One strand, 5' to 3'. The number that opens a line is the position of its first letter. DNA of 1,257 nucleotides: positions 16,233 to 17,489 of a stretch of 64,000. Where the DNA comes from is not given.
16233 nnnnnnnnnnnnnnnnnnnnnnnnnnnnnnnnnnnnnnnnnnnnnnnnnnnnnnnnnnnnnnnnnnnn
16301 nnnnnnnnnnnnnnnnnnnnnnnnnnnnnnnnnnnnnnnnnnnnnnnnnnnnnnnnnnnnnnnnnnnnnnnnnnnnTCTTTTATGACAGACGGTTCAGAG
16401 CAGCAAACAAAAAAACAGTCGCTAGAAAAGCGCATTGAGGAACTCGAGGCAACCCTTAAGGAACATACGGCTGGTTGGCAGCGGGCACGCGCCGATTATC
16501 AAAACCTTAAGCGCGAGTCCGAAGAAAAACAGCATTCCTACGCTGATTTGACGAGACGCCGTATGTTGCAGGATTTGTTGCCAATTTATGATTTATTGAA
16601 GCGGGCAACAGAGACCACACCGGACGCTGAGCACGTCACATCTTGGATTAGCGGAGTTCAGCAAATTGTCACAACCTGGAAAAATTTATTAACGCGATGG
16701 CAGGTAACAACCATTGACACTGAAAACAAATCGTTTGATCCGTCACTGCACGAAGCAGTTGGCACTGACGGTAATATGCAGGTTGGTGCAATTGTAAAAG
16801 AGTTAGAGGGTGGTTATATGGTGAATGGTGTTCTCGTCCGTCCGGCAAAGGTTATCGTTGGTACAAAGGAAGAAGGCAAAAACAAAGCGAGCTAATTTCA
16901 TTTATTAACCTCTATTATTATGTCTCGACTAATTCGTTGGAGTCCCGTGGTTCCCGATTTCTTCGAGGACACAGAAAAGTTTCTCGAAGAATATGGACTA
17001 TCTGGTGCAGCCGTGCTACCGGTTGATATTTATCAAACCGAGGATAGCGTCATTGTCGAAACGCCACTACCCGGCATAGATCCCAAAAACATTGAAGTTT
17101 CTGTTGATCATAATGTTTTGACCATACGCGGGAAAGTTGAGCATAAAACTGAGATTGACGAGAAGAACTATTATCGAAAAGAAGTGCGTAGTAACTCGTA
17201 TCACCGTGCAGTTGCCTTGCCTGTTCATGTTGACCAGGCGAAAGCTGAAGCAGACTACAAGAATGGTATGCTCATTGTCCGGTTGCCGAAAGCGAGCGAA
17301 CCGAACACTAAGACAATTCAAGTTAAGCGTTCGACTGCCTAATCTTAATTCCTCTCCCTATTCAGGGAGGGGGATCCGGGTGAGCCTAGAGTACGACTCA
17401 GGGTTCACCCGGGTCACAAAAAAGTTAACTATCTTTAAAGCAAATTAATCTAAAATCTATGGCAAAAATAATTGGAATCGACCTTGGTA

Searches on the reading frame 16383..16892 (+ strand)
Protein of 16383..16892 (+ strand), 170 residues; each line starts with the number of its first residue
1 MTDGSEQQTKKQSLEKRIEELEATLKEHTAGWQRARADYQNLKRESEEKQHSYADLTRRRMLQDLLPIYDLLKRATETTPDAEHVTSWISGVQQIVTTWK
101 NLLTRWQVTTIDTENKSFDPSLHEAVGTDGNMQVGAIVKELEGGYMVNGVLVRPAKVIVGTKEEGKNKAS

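Call 77: search_protein_families(library=pfam, proteins=[window:16383-16892:+], max_evalue=0.01)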
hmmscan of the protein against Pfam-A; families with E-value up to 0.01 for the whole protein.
window:16383-16892:+ (170 aa): 2 families
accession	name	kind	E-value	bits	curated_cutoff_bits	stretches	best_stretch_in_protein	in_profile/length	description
PF01025.24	GrpE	-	1.2e-34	119.8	25.8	1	5-160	7-164/165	GrpE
PF03938.19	OmpH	-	0.0062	17.2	32.4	1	6-78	34-106/141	Outer membrane protein (OmpH-like)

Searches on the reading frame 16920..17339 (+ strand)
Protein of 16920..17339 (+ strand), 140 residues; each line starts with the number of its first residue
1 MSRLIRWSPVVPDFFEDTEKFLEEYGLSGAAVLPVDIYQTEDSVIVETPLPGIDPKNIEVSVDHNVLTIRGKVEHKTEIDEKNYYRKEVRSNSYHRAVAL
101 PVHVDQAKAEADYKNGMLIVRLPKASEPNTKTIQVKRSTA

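Call 77: search_protein_families(library=pfam, proteins=[window:16920-17339:+], max_evalue=0.01)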
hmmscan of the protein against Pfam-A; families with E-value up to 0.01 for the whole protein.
window:16920-17339:+ (140 aa): 3 families
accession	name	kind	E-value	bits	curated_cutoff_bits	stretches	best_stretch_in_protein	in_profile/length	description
PF00011.27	HSP20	-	9.2e-19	67.9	20.8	1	36-136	1-102/102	Hsp20/alpha crystallin family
PF17886.7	ArsA_HSP20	-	1.2e-06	28.4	22.5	1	42-121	2-62/63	HSP20-like domain found in ArsA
PF04969.22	CS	-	0.0016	19.8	21.3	1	36-85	4-54/78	CS domain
